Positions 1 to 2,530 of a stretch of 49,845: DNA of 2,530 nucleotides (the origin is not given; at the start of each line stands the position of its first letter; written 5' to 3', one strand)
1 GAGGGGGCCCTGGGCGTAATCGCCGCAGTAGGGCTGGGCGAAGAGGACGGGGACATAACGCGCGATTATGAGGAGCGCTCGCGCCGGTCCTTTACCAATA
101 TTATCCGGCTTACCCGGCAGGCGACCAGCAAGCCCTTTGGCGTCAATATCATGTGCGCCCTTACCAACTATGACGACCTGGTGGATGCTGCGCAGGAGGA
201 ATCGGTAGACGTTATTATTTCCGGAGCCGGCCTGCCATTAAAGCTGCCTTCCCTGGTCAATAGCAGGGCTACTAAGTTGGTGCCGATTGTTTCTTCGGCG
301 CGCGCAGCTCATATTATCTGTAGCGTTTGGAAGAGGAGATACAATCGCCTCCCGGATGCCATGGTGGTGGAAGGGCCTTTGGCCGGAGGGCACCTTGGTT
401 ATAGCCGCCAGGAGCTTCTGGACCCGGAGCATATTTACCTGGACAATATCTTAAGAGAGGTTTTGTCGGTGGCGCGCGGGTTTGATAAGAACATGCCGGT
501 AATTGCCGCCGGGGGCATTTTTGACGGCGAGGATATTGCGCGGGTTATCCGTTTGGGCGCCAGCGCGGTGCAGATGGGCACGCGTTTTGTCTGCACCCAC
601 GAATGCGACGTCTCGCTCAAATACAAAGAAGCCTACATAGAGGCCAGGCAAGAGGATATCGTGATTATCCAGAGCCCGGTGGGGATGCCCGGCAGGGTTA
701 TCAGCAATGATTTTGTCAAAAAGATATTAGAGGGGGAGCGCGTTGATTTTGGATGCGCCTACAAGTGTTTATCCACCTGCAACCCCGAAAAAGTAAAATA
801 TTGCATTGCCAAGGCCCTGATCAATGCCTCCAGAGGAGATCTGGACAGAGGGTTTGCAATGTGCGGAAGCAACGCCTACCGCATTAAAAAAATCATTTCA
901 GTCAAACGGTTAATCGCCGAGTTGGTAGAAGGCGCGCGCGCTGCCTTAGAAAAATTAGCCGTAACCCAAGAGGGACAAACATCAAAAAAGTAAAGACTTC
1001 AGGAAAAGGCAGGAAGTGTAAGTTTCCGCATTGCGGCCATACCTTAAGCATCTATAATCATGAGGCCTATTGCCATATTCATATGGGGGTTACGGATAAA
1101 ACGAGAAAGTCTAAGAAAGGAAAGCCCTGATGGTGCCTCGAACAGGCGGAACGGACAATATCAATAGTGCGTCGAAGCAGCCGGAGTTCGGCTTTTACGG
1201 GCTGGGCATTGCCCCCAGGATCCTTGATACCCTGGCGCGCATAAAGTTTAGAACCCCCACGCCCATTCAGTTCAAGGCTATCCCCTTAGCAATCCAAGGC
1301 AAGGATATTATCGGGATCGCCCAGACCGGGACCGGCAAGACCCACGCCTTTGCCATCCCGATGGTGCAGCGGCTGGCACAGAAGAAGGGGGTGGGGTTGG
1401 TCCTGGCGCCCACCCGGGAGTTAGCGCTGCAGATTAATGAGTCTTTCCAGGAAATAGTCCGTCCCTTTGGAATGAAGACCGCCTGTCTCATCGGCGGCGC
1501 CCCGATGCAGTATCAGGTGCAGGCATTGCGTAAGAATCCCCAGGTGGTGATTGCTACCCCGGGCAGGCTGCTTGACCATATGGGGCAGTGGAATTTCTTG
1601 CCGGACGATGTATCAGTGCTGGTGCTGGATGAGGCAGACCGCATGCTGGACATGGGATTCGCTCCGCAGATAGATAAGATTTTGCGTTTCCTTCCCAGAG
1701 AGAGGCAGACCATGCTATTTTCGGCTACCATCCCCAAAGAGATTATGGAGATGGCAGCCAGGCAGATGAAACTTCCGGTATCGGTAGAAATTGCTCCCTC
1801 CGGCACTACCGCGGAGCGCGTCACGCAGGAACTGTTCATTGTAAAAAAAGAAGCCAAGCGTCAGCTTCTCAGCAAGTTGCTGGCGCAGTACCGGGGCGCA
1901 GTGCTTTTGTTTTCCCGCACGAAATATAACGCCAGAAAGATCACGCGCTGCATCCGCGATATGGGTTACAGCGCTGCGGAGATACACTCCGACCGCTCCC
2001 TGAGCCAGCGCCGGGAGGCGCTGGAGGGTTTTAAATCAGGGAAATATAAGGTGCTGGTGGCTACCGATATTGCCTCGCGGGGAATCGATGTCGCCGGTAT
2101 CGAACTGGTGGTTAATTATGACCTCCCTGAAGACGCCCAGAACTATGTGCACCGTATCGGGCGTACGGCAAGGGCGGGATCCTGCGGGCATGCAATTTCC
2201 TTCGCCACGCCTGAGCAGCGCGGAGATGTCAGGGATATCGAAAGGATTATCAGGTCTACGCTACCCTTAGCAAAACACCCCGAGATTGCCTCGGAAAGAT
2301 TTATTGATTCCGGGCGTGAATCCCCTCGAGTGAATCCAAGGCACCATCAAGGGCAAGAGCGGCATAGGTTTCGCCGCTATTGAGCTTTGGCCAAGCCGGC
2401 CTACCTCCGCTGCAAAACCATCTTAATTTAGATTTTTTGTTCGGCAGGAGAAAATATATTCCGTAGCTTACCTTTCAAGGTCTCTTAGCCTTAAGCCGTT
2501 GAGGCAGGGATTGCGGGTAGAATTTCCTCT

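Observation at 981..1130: Hidden Zn-finger microprotein chained between NMO and the DEAD-box helicase; one base change explains both a lost start and a lost stop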

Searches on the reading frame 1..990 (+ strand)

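Call 4: search_protein_families(library=pfam, proteins=[window:1-990:+], max_evalue=0.1)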
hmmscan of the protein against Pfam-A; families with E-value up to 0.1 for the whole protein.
window:1-990:+ (330 aa): 7 families
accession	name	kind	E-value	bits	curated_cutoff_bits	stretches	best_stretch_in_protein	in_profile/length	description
PF03060.21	NMO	-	3.4e-50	171.8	28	1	36-310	55-330/331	Nitronate monooxygenase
PF01180.27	DHO_dh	-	6.3e-07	29.3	27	1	152-197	228-273/291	Dihydroorotate dehydrogenase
PF01070.24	FMN_dh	-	5.5e-05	22.8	24.9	1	156-197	265-306/350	FMN-dependent dehydrogenase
PF00478.31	IMPDH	-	5.7e-05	22.7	25.6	1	162-204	205-247/345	IMP dehydrogenase / GMP reductase domain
PF01645.23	Glu_synthase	-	0.0022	17.7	20.4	1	158-204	269-315/369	Conserved region in glutamate synthase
PF00731.26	AIRC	-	0.014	15.3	30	1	58-94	44-80/148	AIR carboxylase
PF00977.27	His_biosynth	-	0.036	14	23.6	1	164-196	73-105/228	Histidine biosynthesis protein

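Call 14: search_protein_families(library=ncbifam, proteins=[window:1-990:+], max_evalue=1)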
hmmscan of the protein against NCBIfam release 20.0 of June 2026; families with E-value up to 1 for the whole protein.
window:1-990:+ (330 aa): 34 families (the best 25 are shown)
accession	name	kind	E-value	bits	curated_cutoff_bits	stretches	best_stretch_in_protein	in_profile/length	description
TIGR03151.1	enACPred_II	equivalog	3.8e-48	164.4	453.1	1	33-319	52-307/307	enoyl-[acyl-carrier-protein] reductase FabK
NF003652.0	PRK05286.2-5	equivalog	4.6e-06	26.1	267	1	154-197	283-326/353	quinone-dependent dihydroorotate dehydrogenase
TIGR01037.2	pyrD_sub1_fam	subfamily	7.9e-06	25.1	270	1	151-228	223-297/300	dihydroorotate dehydrogenase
NF005574.0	PRK07259.1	equivalog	1.8e-05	23.8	269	1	154-201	229-274/304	dihydroorotate dehydrogenase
TIGR02151.1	IPP_isom_2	equivalog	2.6e-05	23.3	281.3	1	157-199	252-294/338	type 2 isopentenyl-diphosphate Delta-isomerase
NF003645.0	PRK05286.1-2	equivalog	7.6e-05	21.7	366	1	157-197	281-321/359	quinone-dependent dihydroorotate dehydrogenase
NF003966.0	PRK05458.1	equivalog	0.00016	21.1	344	1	164-202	202-240/327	GMP reductase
TIGR01302.1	IMP_dehydrog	equivalog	0.00017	20.6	481.5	1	162-203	325-366/450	IMP dehydrogenase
NF003646.0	PRK05286.1-4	equivalog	0.00032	19.6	457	1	157-197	282-322/341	quinone-dependent dihydroorotate dehydrogenase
TIGR01306.1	GMP_reduct_2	equivalog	0.00046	19.8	465.65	1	165-202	199-236/321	GMP reductase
NF008398.0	PRK11197.1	subfamily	0.00089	18.1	376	1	154-198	290-334/381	L-lactate dehydrogenase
NF002702.0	PRK02506.1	equivalog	0.001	18.2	301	1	156-196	235-275/313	dihydroorotate oxidase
NF041011.1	dihydoor_dh_Arch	equivalog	0.0028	16.8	330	1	164-198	222-256/289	dihydroorotate dehydrogenase PyrD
NF003302.0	PRK04302.1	subfamily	0.0033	17.2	132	1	118-194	135-203/223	triose-phosphate isomerase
NF003651.0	PRK05286.2-4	equivalog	0.0058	15.3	448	1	157-198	302-343/377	quinone-dependent dihydroorotate dehydrogenase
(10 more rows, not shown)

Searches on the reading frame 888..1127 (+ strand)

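Call 4: search_protein_families(library=pfam, proteins=[window:888-1127:+], max_evalue=0.1)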
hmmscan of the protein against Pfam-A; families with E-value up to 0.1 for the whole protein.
window:888-1127:+ (80 aa): 1 family
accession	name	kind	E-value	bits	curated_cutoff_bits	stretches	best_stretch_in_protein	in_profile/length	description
PF02135.21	zf-TAZ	-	0.082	13.8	25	1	34-63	37-65/72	TAZ zinc finger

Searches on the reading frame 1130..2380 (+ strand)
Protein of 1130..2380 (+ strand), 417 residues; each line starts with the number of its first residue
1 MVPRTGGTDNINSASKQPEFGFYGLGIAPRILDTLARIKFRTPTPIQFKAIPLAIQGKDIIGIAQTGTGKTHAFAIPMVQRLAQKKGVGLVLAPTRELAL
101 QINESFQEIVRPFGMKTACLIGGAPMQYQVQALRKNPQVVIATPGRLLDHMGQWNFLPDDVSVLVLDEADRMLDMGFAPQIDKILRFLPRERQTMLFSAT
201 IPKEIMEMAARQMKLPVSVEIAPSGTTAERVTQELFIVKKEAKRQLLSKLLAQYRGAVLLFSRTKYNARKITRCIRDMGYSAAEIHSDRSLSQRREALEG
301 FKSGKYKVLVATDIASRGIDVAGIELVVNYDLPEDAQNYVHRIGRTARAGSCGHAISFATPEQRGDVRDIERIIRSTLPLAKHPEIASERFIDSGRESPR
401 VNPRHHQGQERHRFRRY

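Call 4: search_protein_families(library=pfam, proteins=[window:1130-2380:+], max_evalue=0.1)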
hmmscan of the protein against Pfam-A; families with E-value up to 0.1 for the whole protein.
window:1130-2380:+ (417 aa): 8 families
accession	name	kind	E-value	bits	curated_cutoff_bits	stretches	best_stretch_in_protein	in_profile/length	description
PF00270.35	DEAD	-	1.1e-50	172.1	26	1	44-207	1-166/167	DEAD/DEAH box helicase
PF00271.37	Helicase_C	-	6.5e-29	100.8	23.5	1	243-350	2-110/110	Helicase conserved C-terminal domain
PF04851.21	ResIII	-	4.8e-08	33.5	22.5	1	60-202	26-163/164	Type III restriction enzyme, res subunit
PF07652.20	Flavi_DEAD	-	0.0085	16.5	21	1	66-108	13-55/148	Flavivirus DEAD domain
PF13604.12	AAA_30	-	0.015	15.4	27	0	61-169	22-97/191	AAA domain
PF05127.21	NAT10_TcmA_helicase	-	0.023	15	22.7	1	64-170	4-99/176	RNA cytidine acetyltransferase NAT10/TcmA, helicase domain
PF13401.12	AAA_22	-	0.031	15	27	1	63-188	11-104/130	AAA domain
PF13245.12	AAA_19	-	0.046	14.3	25.1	0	48-189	2-115/134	AAA domain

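Call 14: search_protein_families(library=ncbifam, proteins=[window:1130-2380:+], max_evalue=1)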
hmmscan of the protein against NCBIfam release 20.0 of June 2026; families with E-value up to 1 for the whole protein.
window:1130-2380:+ (417 aa): 54 families (the best 25 are shown)
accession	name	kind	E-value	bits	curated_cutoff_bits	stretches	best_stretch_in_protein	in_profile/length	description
NF053631.1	RNA_helic_CshA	equivalog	1.3e-116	390.1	646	1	22-386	1-368/434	degradosome RNA helicase CshA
NF053710.1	RNA_heli_RhlE2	exception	2.4e-103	346.7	925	1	22-379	3-373/635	RNA helicase RhlE2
NF008744.0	PRK11776.1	equivalog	2.9e-103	345.9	524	1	22-387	6-374/460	ATP-dependent RNA helicase DbpA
NF053711.1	RNA_heli_RhlE1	exception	6.4e-102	341.5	750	1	22-392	3-381/434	RNA helicase RhlE1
NF007882.0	PRK10590.1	equivalog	7.1e-100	335.1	743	1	22-392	3-382/456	ATP-dependent RNA helicase RhlE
NF008642.0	PRK11634.1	equivalog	4.4e-92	309.5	989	1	20-385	6-375/628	DEAD/DEAH family ATP-dependent RNA helicase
NF053636.1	DDHlcsCsdAPsy1082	equivalog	9.4e-92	308.1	890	1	21-381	4-369/512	DEAD/DEAH box helicase CsdA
NF008394.0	PRK11192.1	equivalog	2.6e-91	306.7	507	1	22-378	5-370/441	ATP-dependent RNA helicase SrmB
NF002340.1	PRK01297.1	equivalog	2e-88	296.7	564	1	22-374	3-368/372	ATP-dependent RNA helicase RhlB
NF003419.0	PRK04837.1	equivalog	2.8e-85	286.6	588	1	22-387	11-388/424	ATP-dependent RNA helicase RhlB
NF003390.0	PRK04537.1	equivalog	9.6e-80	269.2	732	1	21-381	10-383/572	ATP-dependent RNA helicase RhlB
NF010337.0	PRK13766.1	equivalog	3e-22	78.6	610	2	241-351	351-470/781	Hef nuclease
TIGR00614.1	recQ_fam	subfamily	2.1e-17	63.1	219.8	1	44-362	13-333/470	RecQ family ATP-dependent DNA helicase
TIGR01389.1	recQ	equivalog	2.4e-17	62.6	640.2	1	45-358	16-327/591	DNA helicase RecQ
TIGR04121.1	DEXH_lig_assoc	equivalog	5.1e-16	57.6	850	1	42-348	13-345/804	ligase-associated DNA damage response DEXH box helicase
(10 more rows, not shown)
